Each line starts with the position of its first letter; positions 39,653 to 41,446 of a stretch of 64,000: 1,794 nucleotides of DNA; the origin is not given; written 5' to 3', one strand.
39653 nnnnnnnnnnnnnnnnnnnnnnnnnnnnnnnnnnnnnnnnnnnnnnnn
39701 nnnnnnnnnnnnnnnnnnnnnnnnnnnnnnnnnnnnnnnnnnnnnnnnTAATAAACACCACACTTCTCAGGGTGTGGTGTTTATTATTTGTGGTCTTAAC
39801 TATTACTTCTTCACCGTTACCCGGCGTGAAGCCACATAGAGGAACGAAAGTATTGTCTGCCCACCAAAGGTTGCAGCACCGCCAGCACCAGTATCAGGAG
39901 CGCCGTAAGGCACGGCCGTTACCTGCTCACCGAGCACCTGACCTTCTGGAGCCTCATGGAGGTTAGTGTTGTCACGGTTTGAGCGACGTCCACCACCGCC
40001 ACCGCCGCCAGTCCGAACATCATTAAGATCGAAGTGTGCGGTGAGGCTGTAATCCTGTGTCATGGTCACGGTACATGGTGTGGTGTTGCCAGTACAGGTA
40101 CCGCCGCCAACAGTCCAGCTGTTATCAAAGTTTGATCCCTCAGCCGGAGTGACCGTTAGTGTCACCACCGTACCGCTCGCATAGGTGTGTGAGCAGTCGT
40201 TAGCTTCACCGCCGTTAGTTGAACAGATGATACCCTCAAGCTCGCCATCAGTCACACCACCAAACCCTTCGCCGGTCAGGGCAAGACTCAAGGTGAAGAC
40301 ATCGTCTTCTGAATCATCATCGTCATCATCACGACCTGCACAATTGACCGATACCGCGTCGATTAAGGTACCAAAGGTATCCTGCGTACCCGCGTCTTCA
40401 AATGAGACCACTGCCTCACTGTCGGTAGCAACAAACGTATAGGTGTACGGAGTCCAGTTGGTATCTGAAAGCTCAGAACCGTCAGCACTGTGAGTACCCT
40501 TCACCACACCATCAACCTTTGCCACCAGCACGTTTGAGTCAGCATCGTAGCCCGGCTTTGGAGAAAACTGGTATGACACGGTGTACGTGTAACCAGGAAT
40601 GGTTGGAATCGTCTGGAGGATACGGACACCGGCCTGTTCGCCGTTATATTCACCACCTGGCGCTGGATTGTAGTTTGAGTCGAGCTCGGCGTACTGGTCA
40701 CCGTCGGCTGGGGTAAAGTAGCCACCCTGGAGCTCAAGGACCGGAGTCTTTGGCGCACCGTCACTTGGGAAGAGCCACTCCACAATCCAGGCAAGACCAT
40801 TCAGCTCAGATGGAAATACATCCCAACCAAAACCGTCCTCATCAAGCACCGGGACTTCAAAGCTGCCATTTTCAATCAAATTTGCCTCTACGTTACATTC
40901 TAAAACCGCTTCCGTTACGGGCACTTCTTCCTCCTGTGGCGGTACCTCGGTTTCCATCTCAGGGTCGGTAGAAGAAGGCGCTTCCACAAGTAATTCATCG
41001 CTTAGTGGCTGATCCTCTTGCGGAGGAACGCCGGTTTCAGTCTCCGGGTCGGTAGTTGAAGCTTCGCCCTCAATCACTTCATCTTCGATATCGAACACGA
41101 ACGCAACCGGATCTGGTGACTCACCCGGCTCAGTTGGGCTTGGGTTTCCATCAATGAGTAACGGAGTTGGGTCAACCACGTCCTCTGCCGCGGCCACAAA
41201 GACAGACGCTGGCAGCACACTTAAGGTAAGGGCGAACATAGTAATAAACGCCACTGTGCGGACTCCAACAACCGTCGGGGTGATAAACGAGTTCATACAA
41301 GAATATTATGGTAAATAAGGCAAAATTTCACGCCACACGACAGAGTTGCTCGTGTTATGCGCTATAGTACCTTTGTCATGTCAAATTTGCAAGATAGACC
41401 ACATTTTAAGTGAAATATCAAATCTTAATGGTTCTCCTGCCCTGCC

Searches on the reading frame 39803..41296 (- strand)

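Call 54: search_protein_families(library=pfam, proteins=[window:39803-41296:-], max_evalue=0.001)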
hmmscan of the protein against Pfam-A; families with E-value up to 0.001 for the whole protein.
window:39803-41296:- (497 aa): 2 families
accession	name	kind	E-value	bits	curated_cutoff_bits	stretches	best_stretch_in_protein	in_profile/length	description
PF18998.6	Flg_new_2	-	7.9e-12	45.4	23.6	1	360-425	8-72/73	Divergent InlB B-repeat domain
PF04862.18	DUF642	-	6.6e-08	32.9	27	1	225-317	67-156/157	Protein of unknown function (DUF642)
